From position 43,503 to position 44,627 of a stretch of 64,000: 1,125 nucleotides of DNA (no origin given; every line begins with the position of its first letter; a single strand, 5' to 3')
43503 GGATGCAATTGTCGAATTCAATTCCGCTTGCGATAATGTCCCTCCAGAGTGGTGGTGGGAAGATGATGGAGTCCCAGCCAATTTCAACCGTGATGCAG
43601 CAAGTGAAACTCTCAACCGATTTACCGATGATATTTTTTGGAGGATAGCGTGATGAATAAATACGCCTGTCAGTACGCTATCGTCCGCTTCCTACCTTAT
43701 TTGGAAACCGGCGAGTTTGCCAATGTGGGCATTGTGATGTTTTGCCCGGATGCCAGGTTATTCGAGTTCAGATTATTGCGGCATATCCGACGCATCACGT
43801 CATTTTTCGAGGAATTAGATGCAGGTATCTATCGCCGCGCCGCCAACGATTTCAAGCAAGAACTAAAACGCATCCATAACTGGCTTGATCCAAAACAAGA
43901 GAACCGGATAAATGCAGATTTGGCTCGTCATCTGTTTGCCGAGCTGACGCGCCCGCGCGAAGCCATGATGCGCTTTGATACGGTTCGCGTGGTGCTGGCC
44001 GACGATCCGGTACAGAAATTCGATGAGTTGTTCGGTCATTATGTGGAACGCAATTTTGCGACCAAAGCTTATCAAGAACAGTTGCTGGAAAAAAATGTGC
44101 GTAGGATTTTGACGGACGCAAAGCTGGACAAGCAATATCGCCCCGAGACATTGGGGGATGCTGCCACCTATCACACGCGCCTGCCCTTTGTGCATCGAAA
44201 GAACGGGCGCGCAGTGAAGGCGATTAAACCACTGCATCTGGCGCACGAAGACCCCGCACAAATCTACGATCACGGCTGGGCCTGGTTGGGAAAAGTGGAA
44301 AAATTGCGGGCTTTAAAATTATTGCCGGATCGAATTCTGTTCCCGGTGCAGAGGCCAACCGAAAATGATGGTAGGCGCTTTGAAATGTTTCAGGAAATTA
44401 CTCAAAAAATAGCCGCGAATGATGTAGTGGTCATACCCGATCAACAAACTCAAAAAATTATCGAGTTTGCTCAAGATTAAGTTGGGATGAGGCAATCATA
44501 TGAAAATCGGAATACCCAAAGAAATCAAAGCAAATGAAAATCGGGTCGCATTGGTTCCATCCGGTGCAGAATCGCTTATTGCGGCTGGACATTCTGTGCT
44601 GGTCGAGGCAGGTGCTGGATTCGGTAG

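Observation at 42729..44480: Translationally coupled HipA-like kinase / DUF3037 pair, a candidate uncharacterised toxin- or defence-type module, with the kinase knocked out by one TAA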

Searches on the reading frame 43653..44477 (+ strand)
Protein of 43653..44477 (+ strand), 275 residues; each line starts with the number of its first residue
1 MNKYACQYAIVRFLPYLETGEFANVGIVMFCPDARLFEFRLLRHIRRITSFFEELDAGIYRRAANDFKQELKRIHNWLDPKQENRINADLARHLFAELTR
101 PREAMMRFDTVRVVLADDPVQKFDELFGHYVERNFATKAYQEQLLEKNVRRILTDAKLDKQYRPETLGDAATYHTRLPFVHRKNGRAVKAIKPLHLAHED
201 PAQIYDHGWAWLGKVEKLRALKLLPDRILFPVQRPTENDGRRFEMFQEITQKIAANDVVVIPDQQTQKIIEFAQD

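Call 5: search_protein_families(library=pfam, proteins=[window:43653-44477:+], max_evalue=1)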
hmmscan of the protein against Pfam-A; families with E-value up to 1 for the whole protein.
seq(275 aa): 4 families
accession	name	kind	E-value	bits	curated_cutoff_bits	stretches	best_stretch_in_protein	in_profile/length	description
PF11236.13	DUF3037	-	1.8e-25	89.9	22.6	1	8-131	1-118/118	Protein of unknown function (DUF3037)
PF21269.3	TreT_GT1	-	0.00098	19.3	27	0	63-119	36-91/144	Trehalose synthase, N-terminal domain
PF05527.17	TNFAIP8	-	0.071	13.4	22.5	1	109-155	126-173/181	Tumor necrosis factor alpha-induced protein 8-like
PF10592.14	AIPR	-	0.14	12.3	25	1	59-172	147-259/308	AIPR protein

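Call 6: search_protein_families(library=ncbifam, proteins=[window:43653-44477:+], max_evalue=1)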
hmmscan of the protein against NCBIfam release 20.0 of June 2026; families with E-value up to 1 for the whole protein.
seq(275 aa): 0 families

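Call 7: search_protein_families(library=padloc, proteins=[window:43653-44477:+], max_evalue=1)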
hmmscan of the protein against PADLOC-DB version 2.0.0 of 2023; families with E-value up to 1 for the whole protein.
seq(275 aa): 2 families
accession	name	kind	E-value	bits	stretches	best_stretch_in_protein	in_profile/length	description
PDLC04767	PDC-M66B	-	1.1e-26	91.9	1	1-265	1-263/281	-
PDLC01750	Cas2b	-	0.018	13.5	1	239-273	39-73/86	-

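Call 27: find_homologous_proteins(query=window:43653-44477:+, max_evalue=0.00001)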
Query window:43653-44477:+ (275 aa): 785 proteins with E <= 0.00001 among 1407 candidates; the best 120 are listed.
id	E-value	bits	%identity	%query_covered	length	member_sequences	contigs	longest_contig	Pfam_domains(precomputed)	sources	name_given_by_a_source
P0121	5.2e-173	592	95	100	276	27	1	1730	PF11236.14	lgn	-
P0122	1.0e-161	555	89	100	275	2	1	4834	PF11236.14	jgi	jgi:hypothetical protein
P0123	5.4e-148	510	81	100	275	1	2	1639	PF11236.14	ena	-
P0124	5.3e-147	507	80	100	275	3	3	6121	PF11236.14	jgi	jgi:hypothetical protein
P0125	5.4e-147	507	80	100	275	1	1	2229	PF11236.14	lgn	-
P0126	5.5e-147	507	80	100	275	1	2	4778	PF11236.14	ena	-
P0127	5.7e-147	506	80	100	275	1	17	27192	PF11236.14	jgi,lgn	jgi:hypothetical protein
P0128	6.6e-146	503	80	100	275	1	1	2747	PF11236.14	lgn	-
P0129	5.4e-145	500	79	100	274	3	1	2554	PF11236.14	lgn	-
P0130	1.5e-144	499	79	99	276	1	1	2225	PF11236.14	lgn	-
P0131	9.0e-143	493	77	100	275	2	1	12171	PF11236.14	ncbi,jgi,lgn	ncbi:MAG: DUF3037 domain-containing protein [Gallionellaceae bacterium]|jgi:hypothetical protein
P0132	1.2e-142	492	77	100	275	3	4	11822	PF11236.14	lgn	-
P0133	7.8e-142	490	78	100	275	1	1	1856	PF11236.14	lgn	-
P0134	1.7e-141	489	77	100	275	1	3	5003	PF11236.14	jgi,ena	-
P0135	3.4e-141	488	78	99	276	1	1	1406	PF11236.14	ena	-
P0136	9.3e-141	486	77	100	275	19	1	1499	PF11236.14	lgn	-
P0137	2.1e-140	485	78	100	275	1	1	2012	PF11236.14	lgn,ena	-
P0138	8.0e-140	483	77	100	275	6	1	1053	PF11236.14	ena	-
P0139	2.0e-139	482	76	100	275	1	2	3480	PF11236.14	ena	-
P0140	3.7e-139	481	78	100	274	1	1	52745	PF11236.14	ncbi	-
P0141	8.5e-139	480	76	100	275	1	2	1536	PF11236.14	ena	-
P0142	8.7e-139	480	77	100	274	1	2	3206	PF11236.14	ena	-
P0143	1.5e-138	479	76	100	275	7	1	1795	PF11236.14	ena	-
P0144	2.4e-138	478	75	100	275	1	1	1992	PF11236.14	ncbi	-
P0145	5.4e-138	477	75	100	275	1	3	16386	PF11236.14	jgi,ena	-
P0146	1.0e-137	476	76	100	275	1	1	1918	PF11236.14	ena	-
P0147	1.6e-137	476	75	100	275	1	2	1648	PF11236.14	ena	-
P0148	2.8e-137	475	75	100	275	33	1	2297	PF11236.14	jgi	-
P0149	2.9e-137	475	75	99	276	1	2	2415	PF11236.14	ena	-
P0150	3.6e-137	474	75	100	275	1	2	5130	PF11236.14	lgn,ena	-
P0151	4.9e-137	474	75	99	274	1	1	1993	PF11236.14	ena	-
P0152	6.6e-137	473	76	100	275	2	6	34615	PF11236.14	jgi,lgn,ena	jgi:hypothetical protein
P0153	1.2e-136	473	75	100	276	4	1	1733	PF11236.14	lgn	-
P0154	1.3e-136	472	73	100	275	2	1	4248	PF11236.14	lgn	-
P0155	1.6e-136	472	74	100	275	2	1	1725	PF11236.14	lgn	-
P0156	2.3e-136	472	74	99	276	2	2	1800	PF11236.14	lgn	-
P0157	3.7e-136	471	75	100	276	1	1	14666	PF11236.14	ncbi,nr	ncbi:MAG: DUF3037 domain-containing protein [Gallionella sp.]|nr:DUF3037 domain-containing protein [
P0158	4.2e-136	471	75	100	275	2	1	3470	PF11236.14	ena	-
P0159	8.0e-136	470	75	100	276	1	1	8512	PF11236.14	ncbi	-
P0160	1.1e-135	469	73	100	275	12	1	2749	PF11236.14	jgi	jgi:Protein of unknown function (DUF3037)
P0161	1.2e-135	469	75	100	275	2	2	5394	PF11236.14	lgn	-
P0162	1.4e-134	466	72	100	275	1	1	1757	PF11236.14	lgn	-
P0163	6.8e-134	464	74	100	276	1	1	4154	PF11236.14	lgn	-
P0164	1.1e-133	463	73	100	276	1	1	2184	PF11236.14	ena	-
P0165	1.8e-133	462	73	100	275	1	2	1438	PF11236.14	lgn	-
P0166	3.9e-133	461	72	100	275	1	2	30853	PF11236.14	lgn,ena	-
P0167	4.6e-133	461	73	100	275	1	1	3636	PF11236.14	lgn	-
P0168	4.8e-133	461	73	99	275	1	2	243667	PF11236.14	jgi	jgi:plasmid stabilization system protein ParE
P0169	1.2e-132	459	73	100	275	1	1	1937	PF11236.14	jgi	jgi:hypothetical protein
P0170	1.6e-132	459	73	100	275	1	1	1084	PF11236.14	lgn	-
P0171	3.9e-132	458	73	99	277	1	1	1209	PF11236.14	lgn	-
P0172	5.0e-132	457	71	99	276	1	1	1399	PF11236.14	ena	-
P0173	5.8e-130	451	72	100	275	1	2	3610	PF11236.14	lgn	-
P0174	7.4e-130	450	70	100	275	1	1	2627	PF11236.14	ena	-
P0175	9.1e-130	450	70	100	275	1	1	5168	PF11236.14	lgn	-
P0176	1.0e-129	450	73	100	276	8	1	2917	PF11236.14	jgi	-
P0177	2.1e-129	449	71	100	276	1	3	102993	PF11236.14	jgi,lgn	-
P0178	6.7e-128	444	70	100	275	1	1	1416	PF11236.14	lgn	-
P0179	1.7e-127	443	70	100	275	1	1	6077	PF11236.14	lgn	-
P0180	6.6e-127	441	70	100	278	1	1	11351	PF11236.14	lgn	-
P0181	1.3e-126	440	69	100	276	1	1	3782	PF11236.14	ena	-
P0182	2.5e-126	439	69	100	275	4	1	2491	PF11236.14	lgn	-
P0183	3.1e-126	438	70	100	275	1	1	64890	PF11236.14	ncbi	-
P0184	3.9e-126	438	70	100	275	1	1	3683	PF11236.14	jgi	jgi:hypothetical protein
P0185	6.9e-126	437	69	100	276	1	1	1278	PF11236.14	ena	-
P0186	6.9e-126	437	68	100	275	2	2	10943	PF11236.14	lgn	-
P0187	9.2e-126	437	69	100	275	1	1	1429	PF11236.14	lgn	-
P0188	1.1e-125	437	70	100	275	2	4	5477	PF11236.14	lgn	-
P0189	6.1e-125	434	69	100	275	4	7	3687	PF11236.14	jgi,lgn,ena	-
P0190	9.5e-125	434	68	100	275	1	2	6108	PF11236.14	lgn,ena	-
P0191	2.0e-124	433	69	100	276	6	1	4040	PF11236.14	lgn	-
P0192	2.5e-124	432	73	94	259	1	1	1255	PF11236.14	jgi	jgi:hypothetical protein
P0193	2.7e-123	429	68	100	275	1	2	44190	PF11236.14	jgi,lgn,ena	-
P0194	4.1e-123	428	67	100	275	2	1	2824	PF11236.14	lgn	-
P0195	1.1e-122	427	67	100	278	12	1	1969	PF11236.14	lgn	-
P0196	1.4e-122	426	66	100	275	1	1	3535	PF11236.14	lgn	-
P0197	1.7e-122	426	67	100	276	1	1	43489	PF11236.14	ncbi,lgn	-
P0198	2.0e-122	426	67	100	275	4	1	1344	PF11236.14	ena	-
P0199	3.3e-122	425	69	100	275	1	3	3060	PF11236.14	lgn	-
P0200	4.4e-121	422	68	100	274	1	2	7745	PF11236.14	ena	-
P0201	2.0e-120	419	67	99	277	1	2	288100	PF11236.14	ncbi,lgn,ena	-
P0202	2.5e-120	419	68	99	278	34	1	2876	PF11236.14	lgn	-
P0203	3.9e-120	418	66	99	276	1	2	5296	PF11236.14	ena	-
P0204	4.1e-120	418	66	99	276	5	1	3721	PF11236.14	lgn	-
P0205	9.1e-120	417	67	99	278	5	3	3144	PF11236.14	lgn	-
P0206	1.1e-119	417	65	100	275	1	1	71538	PF11236.14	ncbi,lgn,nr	ncbi:MAG: DUF3037 domain-containing protein [Proteobacteria bacterium]|nr:DUF3037 domain-containing 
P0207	3.2e-119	415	65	99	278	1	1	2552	PF11236.14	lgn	-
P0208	1.8e-118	413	65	100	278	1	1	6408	PF11236.14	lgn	-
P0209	4.2e-118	412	65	100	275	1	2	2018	PF11236.14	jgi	jgi:Protein of unknown function (DUF3037)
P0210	5.6e-118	411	66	100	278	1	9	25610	PF11236.14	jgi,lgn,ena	-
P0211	8.7e-118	411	66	100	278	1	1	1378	PF11236.14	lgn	-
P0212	1.1e-117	410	67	99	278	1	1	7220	PF11236.14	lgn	-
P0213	7.1e-117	408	66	100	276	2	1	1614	PF11236.14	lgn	-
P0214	1.5e-116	407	64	100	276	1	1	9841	PF11236.14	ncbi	-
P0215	1.8e-116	406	66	100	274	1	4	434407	PF11236.14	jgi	jgi:hypothetical protein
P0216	1.9e-116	406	64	99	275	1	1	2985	PF11236.14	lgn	-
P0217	5.8e-116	405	64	100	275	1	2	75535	PF11236.14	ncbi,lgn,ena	-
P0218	2.6e-114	399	64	99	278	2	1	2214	PF11236.14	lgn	-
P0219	2.1e-109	383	65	100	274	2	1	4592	PF11236.14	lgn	-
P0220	1.5e-107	377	61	100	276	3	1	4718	PF11236.14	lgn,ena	-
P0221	4.0e-107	376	60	100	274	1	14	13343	PF11236.14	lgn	-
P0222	1.8e-106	374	59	100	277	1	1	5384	PF11236.14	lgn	-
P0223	2.6e-105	370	60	100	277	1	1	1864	PF11236.14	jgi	jgi:plasmid stabilization system protein ParE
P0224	5.2e-99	349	55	99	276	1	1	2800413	PF11236.14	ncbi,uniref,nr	ncbi:DUF3037 domain-containing protein [Methyloradius palustris]|uniref:DUF3037 domain-containing pr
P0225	2.3e-97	344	54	99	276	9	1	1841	PF11236.14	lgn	-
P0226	1.1e-94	335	56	98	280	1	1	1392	PF11236.14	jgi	jgi:hypothetical protein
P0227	2.7e-94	334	55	99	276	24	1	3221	PF11236.14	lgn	-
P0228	1.4e-92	328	53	100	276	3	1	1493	PF11236.14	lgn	-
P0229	2.8e-91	324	52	99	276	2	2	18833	PF11236.14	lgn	-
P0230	3.8e-91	323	52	99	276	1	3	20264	PF11236.14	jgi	jgi:hypothetical protein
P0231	7.6e-91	322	74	69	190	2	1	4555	PF11236.14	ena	-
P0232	1.4e-89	318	52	100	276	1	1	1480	PF11236.14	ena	-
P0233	1.4e-89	318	55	98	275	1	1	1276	PF11236.14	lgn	-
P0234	4.7e-89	317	50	100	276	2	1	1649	PF11236.14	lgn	-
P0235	7.4e-89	316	52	100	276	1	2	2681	PF11236.14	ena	-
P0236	7.8e-89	316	51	100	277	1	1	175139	PF11236.14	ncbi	-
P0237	1.1e-88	315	52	100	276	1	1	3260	PF11236.14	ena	-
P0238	1.6e-88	315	51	100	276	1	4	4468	PF11236.14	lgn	-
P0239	1.8e-88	315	52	100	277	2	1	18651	PF11236.14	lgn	-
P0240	2.8e-88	314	52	100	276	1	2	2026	PF11236.14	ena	-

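Call 36: search_solved_structures(query=A3, max_evalue=1)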
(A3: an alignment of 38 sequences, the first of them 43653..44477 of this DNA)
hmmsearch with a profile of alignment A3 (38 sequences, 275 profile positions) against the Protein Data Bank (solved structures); distinct sequences matched with E-value up to 1: 0.

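Call 45: search_dna_similar(query=window:43653-44477:+, collection=phages, mode=protein, max_rows=15, max_evalue=0.001)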
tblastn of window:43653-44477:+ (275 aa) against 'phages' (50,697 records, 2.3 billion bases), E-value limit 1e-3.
Records with a match: 3; places in all: 3; records where one place covers at least 80% of the query: 3.
Best place of each record, by identity: <60% 3.
By first word of the organism name: Salmonella 1; Escherichia 1; Klebsiella 1.
By host as written in the record: Salmonella enterica subsp. enterica serovar Worthington ... 1; Escherichia coli C 1; Klebsiella pneumoniae 1.
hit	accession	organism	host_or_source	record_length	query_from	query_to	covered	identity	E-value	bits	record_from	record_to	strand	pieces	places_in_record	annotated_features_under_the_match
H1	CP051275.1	Salmonella phage SW-37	Salmonella enterica subsp. enterica ...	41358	6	274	98%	28.3%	1e-25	111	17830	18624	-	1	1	record has no annotation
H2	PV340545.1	Escherichia phage PhiR5_1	Escherichia coli C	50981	6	274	98%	26.0%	6e-25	109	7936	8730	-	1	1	HipD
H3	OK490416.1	Klebsiella phage Kp4864-1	Klebsiella pneumoniae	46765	6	242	86%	28.6%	8e-25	108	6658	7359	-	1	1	record has no annotation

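Call 46: search_dna_similar(query=window:43653-44477:+, collection=plasmids, mode=protein, max_rows=15, max_evalue=0.001)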
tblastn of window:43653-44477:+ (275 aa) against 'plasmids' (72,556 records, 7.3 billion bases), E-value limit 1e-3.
Records with a match: 22; places in all: 23; records where one place covers at least 80% of the query: 21.
Best place of each record, by identity: <60% 22.
By first word of the organism name: Pseudomonas 9; Vibrio 5; Pantoea 2; Shinella 1; Photobacterium 1; Neisseria 1; Aeromonas 1; Pseudorhodobacter 1; Hymenobacter 1.
By predicted mobility (MOB-suite, as given by PLSDB): mobilizable 10; non-mobilizable 7; conjugative 5.
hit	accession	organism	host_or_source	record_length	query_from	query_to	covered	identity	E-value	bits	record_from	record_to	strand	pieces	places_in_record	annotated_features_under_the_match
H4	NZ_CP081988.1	Shinella oryzae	cell culture,rhizosphere soil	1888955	1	271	99%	37.2%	8e-49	180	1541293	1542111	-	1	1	none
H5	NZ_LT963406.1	Pseudomonas syringae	-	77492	3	275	99%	36.5%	1e-37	148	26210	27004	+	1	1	DUF3037 domain-containing protein | HipA family kinase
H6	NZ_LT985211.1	Pseudomonas syringae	-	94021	3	275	99%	36.1%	9e-38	148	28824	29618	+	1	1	DUF3037 domain-containing protein | HipA family kinase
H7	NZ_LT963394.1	Pseudomonas syringae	-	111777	3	275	99%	36.1%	9e-38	148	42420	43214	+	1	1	DUF3037 domain-containing protein | HipA family kinase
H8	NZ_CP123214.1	Pseudomonas amygdali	Aesculus hippocastanum,cell culture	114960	3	275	99%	36.1%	9e-38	148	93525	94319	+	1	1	DUF3037 domain-containing protein | HipA family kinase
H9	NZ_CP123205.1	Pseudomonas amygdali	Aesculus hippocastanum,cell culture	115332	3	275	99%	36.1%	9e-38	148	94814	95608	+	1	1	DUF3037 domain-containing protein | HipA family kinase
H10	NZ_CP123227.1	Pseudomonas amygdali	Aesculus hippocastanum,cell culture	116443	3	275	99%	36.1%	9e-38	148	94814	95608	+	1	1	DUF3037 domain-containing protein | HipA family kinase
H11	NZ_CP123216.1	Pseudomonas amygdali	Aesculus hippocastanum,cell culture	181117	3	275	99%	36.1%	9e-38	148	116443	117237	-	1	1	DUF3037 domain-containing protein | HipA family kinase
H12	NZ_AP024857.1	Photobacterium toruni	-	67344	5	273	98%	34.2%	6e-38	148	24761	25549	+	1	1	DUF3037 domain-containing protein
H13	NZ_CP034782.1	Pseudomonas sp. MPC6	-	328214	3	275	99%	33.2%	1e-33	136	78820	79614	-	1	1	DUF3037 domain-containing protein | HipA family kinase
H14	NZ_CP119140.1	Neisseria gonorrhoeae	Homo sapiens,whole organism,blood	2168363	1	270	98%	30.8%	8e-37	145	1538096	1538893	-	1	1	none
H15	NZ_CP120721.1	Vibrio coralliilyticus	tissue sample,sea urchin, ...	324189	3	274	99%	30.4%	3e-30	126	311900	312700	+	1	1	DUF3037 domain-containing protein | HipA family kinase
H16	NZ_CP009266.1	Vibrio coralliilyticus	-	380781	3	274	99%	30.4%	3e-30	126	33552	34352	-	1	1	DUF3037 domain-containing protein | HipA family kinase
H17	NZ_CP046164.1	Vibrio sp. THAF191c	pure culture,Surface of a polyethylene ...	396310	3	274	99%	30.4%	3e-30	126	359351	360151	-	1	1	DUF3037 domain-containing protein | HipA family kinase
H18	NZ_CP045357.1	Vibrio sp. THAF64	pure culture,Surface of a sandy ...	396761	3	274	99%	30.4%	3e-30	126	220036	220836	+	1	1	DUF3037 domain-containing protein | HipA family kinase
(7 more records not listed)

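Call 47: get_annotated_region(hit=H2, flank=4000)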
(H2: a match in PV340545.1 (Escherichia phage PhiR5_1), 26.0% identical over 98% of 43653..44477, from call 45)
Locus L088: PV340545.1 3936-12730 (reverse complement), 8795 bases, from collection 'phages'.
description: Escherichia phage PhiR5_1, complete genome.
organism: Escherichia phage PhiR5_1 (NCBI taxid 3416467)
taxonomy: Viruses
host: Escherichia coli C; source: -; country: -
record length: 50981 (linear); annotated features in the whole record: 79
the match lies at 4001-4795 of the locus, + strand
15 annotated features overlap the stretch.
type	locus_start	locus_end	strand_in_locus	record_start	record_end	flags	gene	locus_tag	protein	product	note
CDS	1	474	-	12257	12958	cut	-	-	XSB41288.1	DNA replication protein P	-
CDS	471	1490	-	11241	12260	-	-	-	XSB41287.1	DNA replication protein O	-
CDS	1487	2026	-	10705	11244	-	-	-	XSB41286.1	cII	activator protein cII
CDS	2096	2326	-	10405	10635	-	-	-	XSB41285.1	Cro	transcriptional regulator cro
CDS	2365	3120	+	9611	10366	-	-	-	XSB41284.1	cI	repressor protein cI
CDS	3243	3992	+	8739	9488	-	-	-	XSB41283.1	HipA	HipA toxin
CDS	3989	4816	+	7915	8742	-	-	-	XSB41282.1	HipD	HipD antitoxin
CDS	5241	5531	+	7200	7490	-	-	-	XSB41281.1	Kil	prophage Kil protein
CDS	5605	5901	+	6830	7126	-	-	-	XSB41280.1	Gam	host-nuclease inhibitor protein Gam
CDS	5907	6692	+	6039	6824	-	-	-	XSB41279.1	Bet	recombination protein Bet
CDS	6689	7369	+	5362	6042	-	-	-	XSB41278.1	exonuclease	-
CDS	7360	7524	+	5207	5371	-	-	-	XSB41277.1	hypothetical protein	hypothetical protein orf60a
CDS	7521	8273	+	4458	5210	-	-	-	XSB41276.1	hypothetical protein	FIG00639473: hypothetical protein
CDS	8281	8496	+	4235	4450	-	-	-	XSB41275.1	hypothetical protein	hypothetical protein orf61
CDS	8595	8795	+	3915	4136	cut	-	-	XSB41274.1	hypothetical protein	TraR/YbiI family protein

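Call 48: predict_structure(alignment_id=A3)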
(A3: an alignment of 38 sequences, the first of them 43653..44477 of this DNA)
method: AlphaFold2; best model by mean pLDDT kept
length: 275 residues; sequences in the alignment: 38
mean_pLDDT: 84.5   pTM: 0.55
mean pLDDT of the five models: 84.5, 82.5, 82.1, 75.7, 72.0
residues with pLDDT >= 90: 123; 70-90: 106; 50-70: 45; < 50: 1
segments of 3 or more residues with pLDDT < 50: none
pLDDT, mean of each block of 10 residues (from residue 1): 85 75 85 88 68 70 88 80 64 66 72 89 86 62 87 95 89 88 93 92 88 92 94 94 96 96 96 94
secondary structure, 60 per line:
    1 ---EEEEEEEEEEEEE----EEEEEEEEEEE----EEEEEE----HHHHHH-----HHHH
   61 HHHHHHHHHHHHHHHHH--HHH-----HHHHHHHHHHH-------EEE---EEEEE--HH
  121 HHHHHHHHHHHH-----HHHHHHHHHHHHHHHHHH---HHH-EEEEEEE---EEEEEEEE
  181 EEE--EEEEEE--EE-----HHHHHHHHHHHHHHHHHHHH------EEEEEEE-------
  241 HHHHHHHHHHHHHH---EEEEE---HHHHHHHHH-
elements in order: E4-16 E21-31 E36-41 H46-51 H57-77 H88-98 E106-108 E112-116 H119-132 H138-155 E163-169 E173-183 E186-191 H201-220 E227-233 H241-254 E258-262 H266-274

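Call 51: search_protein_families(library=pfam, proteins=[L088:3243-3989:+, L088:3989-4813:+], max_evalue=0.1)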
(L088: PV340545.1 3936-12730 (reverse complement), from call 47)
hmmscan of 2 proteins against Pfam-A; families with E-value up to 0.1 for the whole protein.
L088:3243-3989:+ (249 aa): 1 family
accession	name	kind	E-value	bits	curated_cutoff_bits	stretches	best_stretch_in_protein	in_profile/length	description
PF20613.4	HipA_2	-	9.7e-77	257.9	27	1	14-247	1-239/240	HipA-like kinase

L088:3989-4813:+ (275 aa): 2 families
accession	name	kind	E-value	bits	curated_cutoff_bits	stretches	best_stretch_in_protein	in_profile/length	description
PF11236.13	DUF3037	-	7.6e-24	84.6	22.6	1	7-125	1-118/118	Protein of unknown function (DUF3037)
PF20474.3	PHL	-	0.04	14.4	23.7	1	44-133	33-116/155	PHL domain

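Call 57: fold_search(model_id=the predicted structure, library=pdb)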
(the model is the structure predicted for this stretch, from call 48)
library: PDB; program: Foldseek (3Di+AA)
matches with E <= 10: 659; with E <= 0.001: 0
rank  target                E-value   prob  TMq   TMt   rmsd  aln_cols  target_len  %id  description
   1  9dou_A                1.1e-02  0.91  0.24  0.09  11.3       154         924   10  Taeniopygia guttata R2 retrotransposon (R2Tg) initiating target-primed reverse transcription (released 2025-05-21)
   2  9ibq_A                1.6e-02  0.82  0.34  0.33  17.1       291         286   12  Structure of BstEII with DNA substrate (released 2026-03-04)
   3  4dap                  3.4e-02  0.69  0.26  0.30   8.2       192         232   12  The structure of Escherichia coli SfsA (released 2013-08-14)
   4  4rnh                  4.3e-02  0.14  0.17  0.12  16.7       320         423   12  PaMorA tandem diguanylate cyclase - phosphodiesterase, c-di-GMP complex (released 2014-11-19)
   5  2p14                  1.1e-01  0.44  0.23  0.32  12.3       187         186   11  Crystal structure of small subunit (R.BspD6I2) of the heterodimeric restriction endonuclease R.BspD6I (released 2008-03-11)
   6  9nl2_A                1.2e-01  0.35  0.19  0.07   9.2       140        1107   12  Structure of R2 retrotransposon protein from Platysternon megacephalum initiating target-primed reverse transcription (released 2025-06-18)
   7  1j24                  1.7e-01  0.77  0.23  0.42   4.9       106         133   13  Crystal structure of archaeal XPF/Mus81 homolog, Hef from Pyrococcus furiosus, nuclease domain, Ca cocrystal (released 2003-04-22)
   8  6wxw_A                1.8e-01  0.51  0.33  0.26  13.6       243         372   10  crystal structure of apo Card1 (released 2020-12-30)
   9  8q3b_E                2.1e-01  0.47  0.24  0.30   8.3       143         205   11  The closed state of the ASFV apo-RNA polymerase (released 2024-02-14)
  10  1kcf_A                2.1e-01  0.28  0.18  0.20  11.5       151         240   12  Crystal Structure of the Yeast Mitochondrial Holliday Junction Resolvase, Ydc2 (released 2001-11-28)
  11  9nl3_A                2.1e-01  0.21  0.21  0.07  12.4       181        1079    8  Structure of R2 retrotransposon protein from Taeniopygia guttata initiating target-primed reverse transcription (released 2025-06-18)
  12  8iqh_E                2.1e-01  0.04  0.13  0.06  23.9       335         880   10  Structure of Full-Length AsfvPrimPol in Apo-Form (released 2023-07-26)
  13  9ixm_A                2.2e-01  0.72  0.25  0.07   4.8       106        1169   13  Cryo-EM structure of Lactobacillus casei DdmDE bound with DNA (released 2025-01-01)
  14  9pev_E                2.5e-01  0.30  0.19  0.16   8.0       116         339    7  Structure of the S. cerevisiae clamp loader Replication Factor C (RFC) with mixed nucleotide occupancy (released 2025-11-12)
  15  8ww8_D                2.5e-01  0.03  0.10  0.05  19.4       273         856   10  Structure of Apo-Form AsfvPrimPol Hexamer (released 2025-04-30)
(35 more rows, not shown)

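Call 68: search_protein_families(library=padloc, proteins=[L088:3243-3989:+, L088:3989-4813:+], max_evalue=0.001)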
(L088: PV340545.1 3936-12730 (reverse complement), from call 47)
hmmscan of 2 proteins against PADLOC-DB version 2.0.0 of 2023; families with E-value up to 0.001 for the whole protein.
L088:3243-3989:+ (249 aa): 1 family
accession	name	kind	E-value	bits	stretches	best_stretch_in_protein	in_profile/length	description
PDLC04766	PDC-M66A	-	6e-15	53.2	1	12-170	11-174/270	-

L088:3989-4813:+ (275 aa): 1 family
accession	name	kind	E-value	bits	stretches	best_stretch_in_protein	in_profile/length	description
PDLC04767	PDC-M66B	-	3.8e-16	57.4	1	7-271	6-271/281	-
